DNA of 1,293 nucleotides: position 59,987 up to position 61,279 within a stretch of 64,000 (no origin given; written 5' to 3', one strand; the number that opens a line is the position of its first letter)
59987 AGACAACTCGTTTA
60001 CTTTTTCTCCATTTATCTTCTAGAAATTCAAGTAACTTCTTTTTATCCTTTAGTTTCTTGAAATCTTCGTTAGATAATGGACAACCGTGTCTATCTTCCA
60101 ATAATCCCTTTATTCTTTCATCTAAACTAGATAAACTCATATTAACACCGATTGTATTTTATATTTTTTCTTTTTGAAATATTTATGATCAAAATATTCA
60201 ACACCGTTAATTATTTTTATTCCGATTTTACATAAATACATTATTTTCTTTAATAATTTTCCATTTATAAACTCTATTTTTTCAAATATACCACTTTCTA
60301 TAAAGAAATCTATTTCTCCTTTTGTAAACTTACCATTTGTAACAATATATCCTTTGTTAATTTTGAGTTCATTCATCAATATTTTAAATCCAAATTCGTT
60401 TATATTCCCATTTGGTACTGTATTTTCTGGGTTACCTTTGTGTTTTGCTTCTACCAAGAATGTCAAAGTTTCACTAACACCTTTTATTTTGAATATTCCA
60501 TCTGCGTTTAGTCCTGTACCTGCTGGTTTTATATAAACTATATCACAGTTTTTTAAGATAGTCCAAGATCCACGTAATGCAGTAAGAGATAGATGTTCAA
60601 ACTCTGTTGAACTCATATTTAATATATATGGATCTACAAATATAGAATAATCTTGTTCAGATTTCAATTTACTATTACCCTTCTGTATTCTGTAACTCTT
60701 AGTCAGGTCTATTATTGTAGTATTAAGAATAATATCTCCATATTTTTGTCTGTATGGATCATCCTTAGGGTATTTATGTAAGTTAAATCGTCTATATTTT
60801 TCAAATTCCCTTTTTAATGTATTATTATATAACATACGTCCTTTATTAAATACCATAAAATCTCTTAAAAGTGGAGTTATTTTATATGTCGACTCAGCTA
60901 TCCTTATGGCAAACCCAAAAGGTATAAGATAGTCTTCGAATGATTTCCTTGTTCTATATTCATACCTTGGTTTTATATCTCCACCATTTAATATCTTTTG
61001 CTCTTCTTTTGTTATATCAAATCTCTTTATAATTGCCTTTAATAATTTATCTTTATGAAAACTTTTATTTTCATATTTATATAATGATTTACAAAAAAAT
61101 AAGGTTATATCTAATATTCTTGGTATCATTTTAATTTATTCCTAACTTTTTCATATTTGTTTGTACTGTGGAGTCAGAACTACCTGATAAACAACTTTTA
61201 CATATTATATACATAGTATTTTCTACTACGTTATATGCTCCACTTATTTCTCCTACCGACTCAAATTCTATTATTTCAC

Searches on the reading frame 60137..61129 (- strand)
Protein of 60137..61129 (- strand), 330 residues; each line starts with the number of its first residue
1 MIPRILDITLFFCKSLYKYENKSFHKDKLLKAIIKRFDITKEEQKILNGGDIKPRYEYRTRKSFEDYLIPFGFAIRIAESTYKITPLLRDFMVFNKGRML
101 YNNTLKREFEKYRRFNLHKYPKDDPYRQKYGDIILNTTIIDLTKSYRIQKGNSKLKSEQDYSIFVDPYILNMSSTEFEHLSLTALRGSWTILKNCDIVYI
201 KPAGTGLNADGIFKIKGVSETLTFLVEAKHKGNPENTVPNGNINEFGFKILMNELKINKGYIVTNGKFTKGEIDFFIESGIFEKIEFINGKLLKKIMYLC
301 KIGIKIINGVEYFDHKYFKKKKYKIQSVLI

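Call 24: search_protein_families(library=pfam, proteins=[window:60137-61129:-], max_evalue=0.01)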
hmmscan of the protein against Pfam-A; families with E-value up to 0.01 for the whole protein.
window:60137-61129:- (330 aa): 1 family
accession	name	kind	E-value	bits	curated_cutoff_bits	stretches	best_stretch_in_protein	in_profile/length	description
PF04471.18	Mrr_cat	-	1.4e-06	28.9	21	1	170-297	2-115/115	Restriction endonuclease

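Call 44: find_encoding_contigs(protein=window:60137-61129:-, flank=10000, max_places=3)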
Protein window:60137-61129:- (330 aa): 2 contigs read that carry it; 1 place shown.
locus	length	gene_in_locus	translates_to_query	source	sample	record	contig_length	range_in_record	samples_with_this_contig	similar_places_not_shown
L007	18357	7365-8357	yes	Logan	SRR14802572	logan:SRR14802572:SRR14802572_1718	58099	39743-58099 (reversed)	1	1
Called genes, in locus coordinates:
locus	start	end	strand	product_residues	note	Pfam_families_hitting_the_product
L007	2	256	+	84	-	?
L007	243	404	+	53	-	-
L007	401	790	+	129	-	-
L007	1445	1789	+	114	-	-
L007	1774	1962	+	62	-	-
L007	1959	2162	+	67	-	-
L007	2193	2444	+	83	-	-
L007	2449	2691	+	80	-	-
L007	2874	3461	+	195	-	-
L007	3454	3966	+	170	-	-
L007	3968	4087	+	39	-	-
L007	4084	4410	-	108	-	-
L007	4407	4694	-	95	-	PF01978:TrmB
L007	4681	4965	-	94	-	-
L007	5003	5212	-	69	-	-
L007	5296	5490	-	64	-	-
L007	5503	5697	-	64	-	-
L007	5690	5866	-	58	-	-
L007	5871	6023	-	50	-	-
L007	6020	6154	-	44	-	-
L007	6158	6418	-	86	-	-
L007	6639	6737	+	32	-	-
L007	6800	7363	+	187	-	-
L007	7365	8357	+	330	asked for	PF04471:Mrr_cat (weak)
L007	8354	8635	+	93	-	-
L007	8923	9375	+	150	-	-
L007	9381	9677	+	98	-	-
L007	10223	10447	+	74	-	-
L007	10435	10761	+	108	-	-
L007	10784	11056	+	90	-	-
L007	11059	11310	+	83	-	-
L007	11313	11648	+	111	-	-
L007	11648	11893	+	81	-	-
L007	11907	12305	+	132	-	-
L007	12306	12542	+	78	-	-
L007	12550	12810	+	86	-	-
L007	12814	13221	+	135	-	-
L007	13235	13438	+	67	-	-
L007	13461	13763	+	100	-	-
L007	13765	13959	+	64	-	-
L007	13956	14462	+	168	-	-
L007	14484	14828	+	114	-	-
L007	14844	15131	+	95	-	-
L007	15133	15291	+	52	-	-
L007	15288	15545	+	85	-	-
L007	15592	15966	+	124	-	-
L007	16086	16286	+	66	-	-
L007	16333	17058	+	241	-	PF05050:Methyltransf_21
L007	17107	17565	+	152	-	-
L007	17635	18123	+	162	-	-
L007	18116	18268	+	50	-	-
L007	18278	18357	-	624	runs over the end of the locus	-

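Call 63: search_protein_families(library=pfam, proteins=[L007:6158-6418:-, L007:6020-6154:-, L007:5871-6023:-, L007:5690-5866:-, L007:5503-5697:-, L007:5296-5490:-, L007:5003-5212:-, L007:4681-4965:-, L007:4407-4694:-, L007:4084-4410:-], max_evalue=0.05)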
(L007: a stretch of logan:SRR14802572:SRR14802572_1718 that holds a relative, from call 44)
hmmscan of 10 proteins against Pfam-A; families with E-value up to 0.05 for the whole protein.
L007:6158-6418:- (86 aa): 0 families

L007:6020-6154:- (44 aa): 0 families

L007:5871-6023:- (50 aa): 0 families

L007:5690-5866:- (58 aa): 0 families

L007:5503-5697:- (64 aa): 0 families

L007:5296-5490:- (64 aa): 0 families

L007:5003-5212:- (69 aa): 0 families

L007:4681-4965:- (94 aa): 0 families

L007:4407-4694:- (95 aa): 10 families
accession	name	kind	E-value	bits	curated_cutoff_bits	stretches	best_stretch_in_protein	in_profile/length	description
PF01978.25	TrmB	-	1.5e-08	34.8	25.6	1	8-60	16-67/68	Sugar-specific transcriptional regulator TrmB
PF09397.16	FtsK_gamma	-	0.0027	17.8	30.6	1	23-48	28-53/63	Ftsk gamma domain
PF24657.1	DUF7646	-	0.0031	17.9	27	1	5-45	21-61/85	Domain of unknown function (DUF7646)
PF21476.4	PF0610-like_N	-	0.0033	18.1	33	1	6-28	6-28/50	PF0610-like, N-terminal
PF13412.12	HTH_24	-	0.0049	16.9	21.9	1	9-45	11-48/48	Winged helix-turn-helix DNA-binding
PF04703.18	FaeA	-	0.006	17.3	20.7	1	5-47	4-48/62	FaeA-like protein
PF05584.17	Sulfolobus_pRN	-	0.013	16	20.8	1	6-45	10-49/72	Sulfolobus plasmid regulatory protein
PF12802.13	MarR_2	-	0.014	16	27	1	7-46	11-52/61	MarR family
PF14947.12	HTH_45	-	0.018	15.5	25.5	1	2-48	7-53/77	Winged helix-turn-helix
PF09339.16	HTH_IclR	-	0.038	14.2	22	0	8-45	10-49/52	IclR helix-turn-helix domain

L007:4084-4410:- (108 aa): 1 family
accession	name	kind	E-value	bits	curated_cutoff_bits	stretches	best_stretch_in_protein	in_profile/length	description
PF05642.16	Sporozoite_P67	-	0.029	12.9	28.9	1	12-56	107-153/727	Sporozoite P67 surface antigen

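Call 64: search_solved_structures(query=L007:4407-4694:-, max_evalue=1)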
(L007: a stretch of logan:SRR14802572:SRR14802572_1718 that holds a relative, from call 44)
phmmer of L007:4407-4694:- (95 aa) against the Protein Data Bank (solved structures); distinct sequences matched with E-value up to 1: 5.
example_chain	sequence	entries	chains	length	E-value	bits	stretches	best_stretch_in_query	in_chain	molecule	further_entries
3qph_A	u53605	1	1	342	8e-05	26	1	15-77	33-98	TrmB, a global transcription regulator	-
2vxz_A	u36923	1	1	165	0.085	16.4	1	3-48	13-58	PYRSV_GP04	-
3f72_A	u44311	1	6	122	0.12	15.9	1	9-45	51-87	Cadmium efflux system accessory protein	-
1u2w_A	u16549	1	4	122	0.12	15.9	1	9-45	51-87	Cadmium efflux system accessory protein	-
3tgn_A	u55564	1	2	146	0.15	15.5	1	5-61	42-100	Adc operon repressor AdcR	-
